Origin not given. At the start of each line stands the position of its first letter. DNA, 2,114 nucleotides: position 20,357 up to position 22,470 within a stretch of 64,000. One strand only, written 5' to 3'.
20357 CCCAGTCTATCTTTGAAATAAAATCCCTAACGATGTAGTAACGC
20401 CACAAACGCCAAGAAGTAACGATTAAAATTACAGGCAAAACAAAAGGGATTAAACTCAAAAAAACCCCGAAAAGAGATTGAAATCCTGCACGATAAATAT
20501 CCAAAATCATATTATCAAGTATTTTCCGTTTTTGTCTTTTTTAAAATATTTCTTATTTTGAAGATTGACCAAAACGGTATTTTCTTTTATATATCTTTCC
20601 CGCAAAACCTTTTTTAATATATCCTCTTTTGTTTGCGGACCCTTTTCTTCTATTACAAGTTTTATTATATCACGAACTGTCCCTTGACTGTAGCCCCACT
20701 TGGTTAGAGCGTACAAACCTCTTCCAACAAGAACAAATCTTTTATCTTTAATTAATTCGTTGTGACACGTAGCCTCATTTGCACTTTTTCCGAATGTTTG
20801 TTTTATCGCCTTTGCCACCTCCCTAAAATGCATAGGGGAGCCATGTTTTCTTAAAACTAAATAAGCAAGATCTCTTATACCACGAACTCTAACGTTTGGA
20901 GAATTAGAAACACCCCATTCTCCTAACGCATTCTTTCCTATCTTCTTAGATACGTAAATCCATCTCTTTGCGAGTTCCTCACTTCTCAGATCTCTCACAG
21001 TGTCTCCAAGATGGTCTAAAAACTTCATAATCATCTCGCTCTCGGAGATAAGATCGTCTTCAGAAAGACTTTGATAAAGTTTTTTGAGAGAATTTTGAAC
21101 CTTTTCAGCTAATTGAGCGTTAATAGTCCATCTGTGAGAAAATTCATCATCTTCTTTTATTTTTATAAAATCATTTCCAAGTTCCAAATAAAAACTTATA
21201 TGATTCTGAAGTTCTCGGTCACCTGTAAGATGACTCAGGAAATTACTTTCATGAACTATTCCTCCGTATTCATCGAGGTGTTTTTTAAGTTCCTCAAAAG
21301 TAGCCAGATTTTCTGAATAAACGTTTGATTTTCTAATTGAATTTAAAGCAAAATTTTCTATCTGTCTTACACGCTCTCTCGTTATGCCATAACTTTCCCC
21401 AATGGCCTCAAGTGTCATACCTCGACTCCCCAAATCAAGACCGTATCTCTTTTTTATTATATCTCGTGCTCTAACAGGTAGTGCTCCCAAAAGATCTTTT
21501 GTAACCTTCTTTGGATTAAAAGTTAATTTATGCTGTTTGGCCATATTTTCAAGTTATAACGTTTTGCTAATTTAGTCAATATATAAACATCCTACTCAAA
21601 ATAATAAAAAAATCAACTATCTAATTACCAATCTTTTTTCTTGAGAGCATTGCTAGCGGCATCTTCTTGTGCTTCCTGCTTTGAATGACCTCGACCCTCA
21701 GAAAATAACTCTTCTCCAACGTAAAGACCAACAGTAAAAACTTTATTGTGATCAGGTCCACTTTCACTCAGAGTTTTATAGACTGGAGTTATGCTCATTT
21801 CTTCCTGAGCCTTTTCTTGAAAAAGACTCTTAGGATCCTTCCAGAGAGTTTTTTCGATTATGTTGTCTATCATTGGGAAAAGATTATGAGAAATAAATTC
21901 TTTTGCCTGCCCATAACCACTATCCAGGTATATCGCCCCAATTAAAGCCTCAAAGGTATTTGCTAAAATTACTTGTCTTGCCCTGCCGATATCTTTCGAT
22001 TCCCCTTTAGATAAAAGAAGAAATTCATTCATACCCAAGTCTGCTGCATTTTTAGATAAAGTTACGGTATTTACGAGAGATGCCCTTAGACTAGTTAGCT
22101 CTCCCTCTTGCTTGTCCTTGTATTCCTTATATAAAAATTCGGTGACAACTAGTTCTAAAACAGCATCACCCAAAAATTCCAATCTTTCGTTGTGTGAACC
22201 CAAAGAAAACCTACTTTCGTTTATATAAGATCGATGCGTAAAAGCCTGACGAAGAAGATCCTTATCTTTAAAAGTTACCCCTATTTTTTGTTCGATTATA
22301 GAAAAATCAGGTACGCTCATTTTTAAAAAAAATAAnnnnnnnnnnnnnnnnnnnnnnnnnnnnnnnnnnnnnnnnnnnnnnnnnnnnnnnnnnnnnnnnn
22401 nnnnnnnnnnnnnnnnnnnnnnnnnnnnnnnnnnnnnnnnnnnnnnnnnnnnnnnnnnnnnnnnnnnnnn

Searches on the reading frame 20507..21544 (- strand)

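Call 38: search_protein_families(library=pfam, proteins=[window:20507-21544:-], max_evalue=0.001)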
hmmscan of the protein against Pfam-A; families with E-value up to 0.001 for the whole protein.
window:20507-21544:- (345 aa): 2 families
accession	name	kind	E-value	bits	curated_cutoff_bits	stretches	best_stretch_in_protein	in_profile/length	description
PF04545.22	Sigma70_r4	-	3.2e-15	55.8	24.1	1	18-72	1-50/50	Sigma-70, region 4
PF05066.19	HARE-HTH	-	3.9e-10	40.4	25.9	1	225-283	5-71/71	HB1, ASXL, restriction endonuclease HTH domain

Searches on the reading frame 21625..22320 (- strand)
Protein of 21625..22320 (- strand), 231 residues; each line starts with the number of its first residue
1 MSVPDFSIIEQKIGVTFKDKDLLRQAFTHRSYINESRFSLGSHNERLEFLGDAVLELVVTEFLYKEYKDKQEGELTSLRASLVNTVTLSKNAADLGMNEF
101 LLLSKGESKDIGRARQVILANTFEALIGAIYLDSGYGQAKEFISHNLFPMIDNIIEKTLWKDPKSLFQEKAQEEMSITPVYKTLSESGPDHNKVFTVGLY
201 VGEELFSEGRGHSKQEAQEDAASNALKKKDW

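Call 38: search_protein_families(library=pfam, proteins=[window:21625-22320:-], max_evalue=0.001)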
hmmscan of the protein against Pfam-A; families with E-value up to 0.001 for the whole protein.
window:21625-22320:- (231 aa): 4 families
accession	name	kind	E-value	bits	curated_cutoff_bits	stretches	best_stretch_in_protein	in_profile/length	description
PF14622.11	Ribonucleas_3_3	-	3e-40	137.8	35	1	19-149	1-126/128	Ribonuclease-III-like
PF00636.31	Ribonuclease_3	-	6e-26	91.6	27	1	45-135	1-102/102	Ribonuclease III domain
PF00035.32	dsrm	-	4.8e-15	56.3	23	1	163-228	1-65/66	Double-stranded RNA binding motif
PF22935.1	RM44_endonuclase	-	8.7e-11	42.5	27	1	11-130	11-139/139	Large ribosomal subunit protein mL44, endonuclease domain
